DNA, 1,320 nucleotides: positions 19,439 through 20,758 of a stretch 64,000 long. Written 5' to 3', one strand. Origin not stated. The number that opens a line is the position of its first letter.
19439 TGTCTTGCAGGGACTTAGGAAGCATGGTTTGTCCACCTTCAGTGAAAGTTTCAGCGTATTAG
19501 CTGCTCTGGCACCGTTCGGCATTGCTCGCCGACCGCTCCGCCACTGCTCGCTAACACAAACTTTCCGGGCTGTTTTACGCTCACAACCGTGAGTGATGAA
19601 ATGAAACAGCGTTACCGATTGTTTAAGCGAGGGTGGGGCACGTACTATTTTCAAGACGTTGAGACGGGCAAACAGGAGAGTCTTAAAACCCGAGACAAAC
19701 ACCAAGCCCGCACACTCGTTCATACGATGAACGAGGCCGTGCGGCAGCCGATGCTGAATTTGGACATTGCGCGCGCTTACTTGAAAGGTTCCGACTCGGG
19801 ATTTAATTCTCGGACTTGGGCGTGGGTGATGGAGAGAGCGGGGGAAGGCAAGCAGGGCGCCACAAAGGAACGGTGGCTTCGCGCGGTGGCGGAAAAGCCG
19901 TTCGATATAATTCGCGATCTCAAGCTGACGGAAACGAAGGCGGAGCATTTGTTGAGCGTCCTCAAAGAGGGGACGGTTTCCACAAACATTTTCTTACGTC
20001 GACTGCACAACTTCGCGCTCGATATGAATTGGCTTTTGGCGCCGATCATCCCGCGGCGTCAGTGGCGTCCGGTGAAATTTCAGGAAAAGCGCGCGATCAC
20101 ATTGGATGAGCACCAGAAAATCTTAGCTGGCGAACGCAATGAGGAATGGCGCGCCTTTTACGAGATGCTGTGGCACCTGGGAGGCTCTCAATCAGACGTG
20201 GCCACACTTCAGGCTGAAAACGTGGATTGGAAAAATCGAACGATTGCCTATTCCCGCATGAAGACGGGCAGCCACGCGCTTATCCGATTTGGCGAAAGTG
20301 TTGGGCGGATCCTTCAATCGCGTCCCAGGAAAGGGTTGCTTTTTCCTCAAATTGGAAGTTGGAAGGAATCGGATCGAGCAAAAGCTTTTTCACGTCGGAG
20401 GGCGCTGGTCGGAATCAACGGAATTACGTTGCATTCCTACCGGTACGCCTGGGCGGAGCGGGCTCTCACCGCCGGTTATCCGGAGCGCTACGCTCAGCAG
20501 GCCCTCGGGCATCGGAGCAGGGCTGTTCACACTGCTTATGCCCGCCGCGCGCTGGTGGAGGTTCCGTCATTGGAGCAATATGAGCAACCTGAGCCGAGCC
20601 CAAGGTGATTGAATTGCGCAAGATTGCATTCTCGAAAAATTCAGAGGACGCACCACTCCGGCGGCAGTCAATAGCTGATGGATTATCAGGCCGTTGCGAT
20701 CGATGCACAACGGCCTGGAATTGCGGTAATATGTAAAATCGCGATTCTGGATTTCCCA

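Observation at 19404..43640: Three copies of a motif made of the tRNA-Thr 3-prime end plus its trailer delimit two adjacent segments (about 15 kb and about 9 kb)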

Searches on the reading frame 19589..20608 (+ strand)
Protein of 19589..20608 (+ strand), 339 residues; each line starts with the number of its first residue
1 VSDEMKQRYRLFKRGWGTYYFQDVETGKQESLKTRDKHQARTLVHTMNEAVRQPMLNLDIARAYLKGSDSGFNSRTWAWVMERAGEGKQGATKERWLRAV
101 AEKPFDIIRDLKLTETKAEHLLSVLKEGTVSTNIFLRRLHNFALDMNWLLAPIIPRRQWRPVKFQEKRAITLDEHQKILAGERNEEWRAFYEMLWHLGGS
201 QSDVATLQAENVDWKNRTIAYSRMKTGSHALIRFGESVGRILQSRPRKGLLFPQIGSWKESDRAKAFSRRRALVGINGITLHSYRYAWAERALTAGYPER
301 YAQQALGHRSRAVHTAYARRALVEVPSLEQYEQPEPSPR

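Call 12: search_protein_families(library=pfam, proteins=[window:19589-20608:+])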
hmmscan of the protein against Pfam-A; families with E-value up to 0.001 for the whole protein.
window:19589-20608:+ (339 aa): 1 family
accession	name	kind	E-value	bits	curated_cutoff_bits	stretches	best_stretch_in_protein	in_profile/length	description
PF00589.27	Phage_integrase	-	9e-10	39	27.1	1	177-319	10-167/172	Phage integrase family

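Call 15: find_encoding_contigs(protein=window:19589-20608:+, flank=10000)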
Protein window:19589-20608:+ (339 aa): no gene with exactly this product is on record in the collection.

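Call 26: find_homologous_proteins(query=window:19589-20608:+, max_evalue=1e-20)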
Query window:19589-20608:+ (339 aa): 6731 proteins with E <= 1e-20 among 8000 candidates; the best 120 are listed.
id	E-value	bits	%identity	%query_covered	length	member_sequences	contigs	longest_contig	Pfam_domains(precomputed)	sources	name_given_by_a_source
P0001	2.1e-223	758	100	99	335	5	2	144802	PF00589.28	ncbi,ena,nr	ncbi:MAG TPA: tyrosine-type recombinase/integrase [Candidatus Angelobacter sp.]|nr:tyrosine-type rec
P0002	1.8e-176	604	76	99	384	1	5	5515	PF00589.28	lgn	-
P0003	2.9e-156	538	81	87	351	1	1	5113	-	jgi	jgi:integrase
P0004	2.3e-155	535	72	97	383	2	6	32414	PF00589.28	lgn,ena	-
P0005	4.5e-150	517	69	98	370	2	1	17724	PF00589.28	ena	-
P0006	5.3e-150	517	68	99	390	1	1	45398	PF00589.28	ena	-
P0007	1.4e-149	516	70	97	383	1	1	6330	PF00589.28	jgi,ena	-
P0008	2.8e-147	508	67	98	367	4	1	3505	PF00589.28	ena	-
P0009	3.7e-145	501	67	97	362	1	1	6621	PF00589.28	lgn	-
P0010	3.2e-144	498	65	98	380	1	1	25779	PF00589.28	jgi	jgi:integrase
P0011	2.3e-142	492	64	98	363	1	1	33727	PF00589.28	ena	-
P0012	6.3e-141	487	64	98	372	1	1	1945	PF00589.28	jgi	jgi:integrase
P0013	1.9e-140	486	65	97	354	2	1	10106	PF00589.28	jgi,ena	-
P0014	7.6e-140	484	64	97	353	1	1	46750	PF00589.28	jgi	jgi:integrase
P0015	4.5e-139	481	59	96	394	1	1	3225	PF00589.28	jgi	jgi:integrase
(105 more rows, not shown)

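Call 27: find_encoding_contigs(protein=P0001, flank=10000)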
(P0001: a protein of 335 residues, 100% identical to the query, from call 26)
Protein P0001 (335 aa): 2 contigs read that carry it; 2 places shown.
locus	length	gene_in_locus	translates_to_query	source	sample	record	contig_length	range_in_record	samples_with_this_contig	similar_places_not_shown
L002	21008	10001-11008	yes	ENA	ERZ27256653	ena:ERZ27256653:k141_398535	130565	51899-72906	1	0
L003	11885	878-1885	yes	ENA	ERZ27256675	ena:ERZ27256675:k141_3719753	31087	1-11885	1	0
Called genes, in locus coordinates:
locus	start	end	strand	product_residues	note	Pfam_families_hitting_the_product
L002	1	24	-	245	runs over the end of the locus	PF01656:CbiA, PF09140:MipZ (faint), PF10609:ParA (weak)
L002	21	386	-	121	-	-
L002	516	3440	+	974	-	PF08751:TrwC, PF01443:Viral_helicase1 (faint), PF13245:AAA_19, PF13604:AAA_30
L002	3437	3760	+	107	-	-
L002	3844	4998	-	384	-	-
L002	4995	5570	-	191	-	-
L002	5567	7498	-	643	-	-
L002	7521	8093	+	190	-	-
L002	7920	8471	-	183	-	-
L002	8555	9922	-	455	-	PF00589:Phage_integrase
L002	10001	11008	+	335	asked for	PF00589:Phage_integrase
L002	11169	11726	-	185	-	-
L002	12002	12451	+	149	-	-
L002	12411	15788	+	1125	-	-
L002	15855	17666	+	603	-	-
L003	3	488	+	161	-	?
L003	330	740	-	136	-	-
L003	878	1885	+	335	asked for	PF00589:Phage_integrase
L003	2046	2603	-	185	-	-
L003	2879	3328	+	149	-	-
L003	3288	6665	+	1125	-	-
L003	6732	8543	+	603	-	-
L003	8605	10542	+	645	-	PF03130:HEAT_PBS (faint), PF13646:HEAT_2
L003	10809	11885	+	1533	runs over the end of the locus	PF22726:NCAB2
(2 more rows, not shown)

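Call 28: find_encoding_contigs(protein=P0004, flank=10000)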
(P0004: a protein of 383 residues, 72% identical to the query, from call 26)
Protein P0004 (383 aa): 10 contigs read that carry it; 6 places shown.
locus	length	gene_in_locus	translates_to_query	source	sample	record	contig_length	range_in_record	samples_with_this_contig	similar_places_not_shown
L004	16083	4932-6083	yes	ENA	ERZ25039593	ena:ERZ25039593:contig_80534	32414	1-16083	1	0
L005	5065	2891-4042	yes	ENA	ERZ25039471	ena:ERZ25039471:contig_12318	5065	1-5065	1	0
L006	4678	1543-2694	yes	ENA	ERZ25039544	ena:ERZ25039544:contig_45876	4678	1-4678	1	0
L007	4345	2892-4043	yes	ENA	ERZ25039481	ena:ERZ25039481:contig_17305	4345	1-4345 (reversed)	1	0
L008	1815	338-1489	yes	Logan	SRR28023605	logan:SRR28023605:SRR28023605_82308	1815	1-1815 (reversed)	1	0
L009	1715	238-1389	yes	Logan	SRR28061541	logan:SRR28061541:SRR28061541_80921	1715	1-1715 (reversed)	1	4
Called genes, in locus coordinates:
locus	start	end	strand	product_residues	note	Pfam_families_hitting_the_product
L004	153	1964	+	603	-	PF01609:DDE_Tnp_1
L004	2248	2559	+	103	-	PF03647:Tmemb_14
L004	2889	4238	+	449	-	-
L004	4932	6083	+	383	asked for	PF00589:Phage_integrase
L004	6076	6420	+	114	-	-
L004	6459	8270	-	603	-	PF01609:DDE_Tnp_1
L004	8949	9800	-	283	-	PF11185:DUF2971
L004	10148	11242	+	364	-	PF04542:Sigma70_r2, PF04545:Sigma70_r4, PF08281:Sigma70_r4_2 (weak)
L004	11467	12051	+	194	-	PF07929:PRiA4_ORF3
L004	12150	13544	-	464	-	PF02195:ParB_N (weak), PF13847:Methyltransf_31 (faint), PF01555:N6_N4_Mtase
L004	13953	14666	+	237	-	-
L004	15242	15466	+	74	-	PF13560:HTH_31 (weak), PF01381:HTH_3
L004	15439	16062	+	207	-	-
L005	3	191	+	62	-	?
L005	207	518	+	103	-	PF03647:Tmemb_14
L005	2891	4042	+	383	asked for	PF00589:Phage_integrase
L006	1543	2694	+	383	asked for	PF00589:Phage_integrase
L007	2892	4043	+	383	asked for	PF00589:Phage_integrase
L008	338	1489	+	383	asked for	PF00589:Phage_integrase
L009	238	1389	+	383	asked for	PF00589:Phage_integrase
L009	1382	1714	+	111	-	?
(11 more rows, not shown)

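Call 29: find_encoding_contigs(protein=P0006, flank=10000)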
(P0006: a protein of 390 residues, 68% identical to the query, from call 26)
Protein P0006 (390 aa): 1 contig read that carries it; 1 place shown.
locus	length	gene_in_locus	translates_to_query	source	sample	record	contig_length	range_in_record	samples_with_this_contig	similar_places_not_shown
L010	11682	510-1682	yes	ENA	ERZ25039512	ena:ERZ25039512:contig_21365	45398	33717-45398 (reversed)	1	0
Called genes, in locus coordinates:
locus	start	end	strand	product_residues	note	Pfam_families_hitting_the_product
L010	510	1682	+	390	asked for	PF00589:Phage_integrase (weak)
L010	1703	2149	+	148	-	-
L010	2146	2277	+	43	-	-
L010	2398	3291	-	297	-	PF01170:UPF0020 (faint), PF01555:N6_N4_Mtase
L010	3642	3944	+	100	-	-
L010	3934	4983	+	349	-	-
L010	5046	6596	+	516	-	-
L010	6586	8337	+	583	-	-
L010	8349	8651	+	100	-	-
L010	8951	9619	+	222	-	-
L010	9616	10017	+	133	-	-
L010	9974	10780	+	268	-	-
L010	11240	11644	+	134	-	-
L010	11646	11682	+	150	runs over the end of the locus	-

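Call 60: find_homologous_proteins(query=L003:3-488:+, max_evalue=1e-30)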
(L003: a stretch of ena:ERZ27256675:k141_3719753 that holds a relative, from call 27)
Query L003:3-488:+ (161 aa): 7785 proteins with E <= 1e-30 among 8000 candidates; the best 120 are listed.
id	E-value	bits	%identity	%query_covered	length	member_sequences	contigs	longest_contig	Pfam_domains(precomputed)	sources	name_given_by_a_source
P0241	8.4e-102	356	98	99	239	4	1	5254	PF00160.27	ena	-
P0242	9.4e-91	320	90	94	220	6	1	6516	PF00160.27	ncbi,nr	ncbi:MAG TPA: peptidylprolyl isomerase [Verrucomicrobiae bacterium]|nr:peptidylprolyl isomerase [Ver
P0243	1.1e-90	320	88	94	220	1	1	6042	PF00160.27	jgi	jgi:homoserine O-acetyltransferase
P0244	4.7e-90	318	89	94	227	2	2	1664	PF00160.27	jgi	jgi:peptidyl-prolyl cis-trans isomerase A (cyclophilin A)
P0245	7.1e-90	317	88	94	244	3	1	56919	PF00160.27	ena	-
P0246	1.3e-89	316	84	98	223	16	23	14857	PF00160.27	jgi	jgi:cyclophilin family peptidyl-prolyl cis-trans isomerase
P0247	1.5e-89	316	85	99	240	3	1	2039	PF00160.27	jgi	jgi:peptidyl-prolyl cis-trans isomerase A (cyclophilin A)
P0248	2.3e-89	315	88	94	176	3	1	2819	PF00160.27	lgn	-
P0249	4.2e-88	311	86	94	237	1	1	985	PF00160.27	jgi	jgi:cyclophilin family peptidyl-prolyl cis-trans isomerase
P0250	5.9e-88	311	86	96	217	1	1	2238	PF00160.27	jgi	jgi:peptidyl-prolyl cis-trans isomerase A (cyclophilin A)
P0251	7.9e-88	310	85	98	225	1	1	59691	PF00160.27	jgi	jgi:peptidyl-prolyl cis-trans isomerase A (cyclophilin A)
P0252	2.2e-87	309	83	97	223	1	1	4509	PF00160.27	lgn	-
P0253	5.1e-87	308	87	94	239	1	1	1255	PF00160.27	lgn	-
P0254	1.2e-86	307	86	94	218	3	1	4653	PF00160.27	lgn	-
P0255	1.4e-86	306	82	97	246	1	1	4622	PF00160.27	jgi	jgi:peptidyl-prolyl cis-trans isomerase A (cyclophilin A)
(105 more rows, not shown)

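Call 61: find_encoding_contigs(protein=P0241, flank=10000, max_places=10)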
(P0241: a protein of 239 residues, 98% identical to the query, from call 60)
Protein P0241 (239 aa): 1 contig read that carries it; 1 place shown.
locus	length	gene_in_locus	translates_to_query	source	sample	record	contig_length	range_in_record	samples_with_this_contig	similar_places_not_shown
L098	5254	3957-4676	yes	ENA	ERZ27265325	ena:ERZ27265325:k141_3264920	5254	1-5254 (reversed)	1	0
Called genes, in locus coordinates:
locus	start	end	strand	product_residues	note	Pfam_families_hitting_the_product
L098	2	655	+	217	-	?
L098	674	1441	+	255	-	-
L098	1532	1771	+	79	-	-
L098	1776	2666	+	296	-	PF07963:N_methyl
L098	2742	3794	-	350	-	PF04616:Glyco_hydro_43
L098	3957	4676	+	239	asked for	PF00160:Pro_isomerase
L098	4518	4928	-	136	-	-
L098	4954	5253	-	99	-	?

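Call 62: find_encoding_contigs(protein=P0245, flank=10000, max_places=10)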
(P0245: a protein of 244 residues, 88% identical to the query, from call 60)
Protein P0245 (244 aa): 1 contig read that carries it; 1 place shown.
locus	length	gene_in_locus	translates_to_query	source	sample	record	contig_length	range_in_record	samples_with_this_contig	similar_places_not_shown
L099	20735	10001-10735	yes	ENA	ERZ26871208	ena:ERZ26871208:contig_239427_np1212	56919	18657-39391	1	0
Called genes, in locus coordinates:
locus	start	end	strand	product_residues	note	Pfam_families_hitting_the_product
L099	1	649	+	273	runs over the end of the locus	PF13714:PEP_mutase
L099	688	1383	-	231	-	PF01872:RibD_C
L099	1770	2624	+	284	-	PF07963:N_methyl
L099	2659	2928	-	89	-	-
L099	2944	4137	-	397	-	PF04616:Glyco_hydro_43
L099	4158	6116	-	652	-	PF22848:ASD1_dom, PF06964:Alpha-L-AF_C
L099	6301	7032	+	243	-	PF03544:TonB_C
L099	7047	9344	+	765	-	PF07715:Plug, PF00593:TonB_dep_Rec_b-barrel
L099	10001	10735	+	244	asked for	PF00160:Pro_isomerase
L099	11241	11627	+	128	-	-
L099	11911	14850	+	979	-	PF00400:WD40 (faint), PF17164:DUF5122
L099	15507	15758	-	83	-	PF00589:Phage_integrase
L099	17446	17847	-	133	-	PF02371:Transposase_20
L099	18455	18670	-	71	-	-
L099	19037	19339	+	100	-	-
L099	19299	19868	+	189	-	-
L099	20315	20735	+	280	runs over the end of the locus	-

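Call 75: search_protein_families(library=ncbifam, proteins=[window:19601-20608:+], max_evalue=0.00001)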
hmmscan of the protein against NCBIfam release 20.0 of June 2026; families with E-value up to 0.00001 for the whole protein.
window:19601-20608:+ (335 aa): 1 family
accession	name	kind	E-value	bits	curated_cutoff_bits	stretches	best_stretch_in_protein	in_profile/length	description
NF040815.2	recomb_XerA_Arch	equivalog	7.5e-06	25.7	220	0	158-315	89-253/263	site-specific tyrosine recombinase/integron integrase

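Call 77: find_related_loci(query=window:19601-20608:+, collection=viral_contigs, flank=10000)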
Query window:19601-20608:+ (335 aa) in viral_contigs; peptide patterns used: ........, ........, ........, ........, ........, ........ (x = any residue, [..] = any of these).
1 stretches matched a pattern, but none encodes a relative of the query by tblastn (E <= 1e-3).

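Call 79: find_related_loci(query=A4, collection=viral_contigs, flank=10000)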
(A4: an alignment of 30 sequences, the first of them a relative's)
Query A4 (335 aa) in viral_contigs; peptide patterns used: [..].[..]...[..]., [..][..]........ (x = any residue, [..] = any of these).
76 stretches matched a pattern; 2 encode a relative of the query (tblastn E <= 1e-3); 2 distinct loci.
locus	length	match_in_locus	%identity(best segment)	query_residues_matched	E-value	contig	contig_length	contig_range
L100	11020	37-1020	52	1-329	2e-120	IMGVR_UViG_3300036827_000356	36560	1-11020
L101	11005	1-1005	53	1-329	4e-111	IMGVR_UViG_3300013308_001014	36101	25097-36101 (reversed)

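Call 85: search_protein_families(library=phrogs, proteins=[window:19601-20608:+], max_evalue=0.00001)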
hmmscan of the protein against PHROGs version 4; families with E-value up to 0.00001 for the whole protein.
window:19601-20608:+ (335 aa): 2 families
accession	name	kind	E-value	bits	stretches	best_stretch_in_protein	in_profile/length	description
phrog_1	-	integration and excision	1.3e-21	78.5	1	6-317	115-436/611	integrase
phrog_216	-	integration and excision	7e-12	46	1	162-313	52-221/301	integrase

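Call 86: search_solved_structures(query=window:19601-20608:+, max_evalue=0.01)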
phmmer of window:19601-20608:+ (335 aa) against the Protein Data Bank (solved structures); distinct sequences matched with E-value up to 0.01: 0.
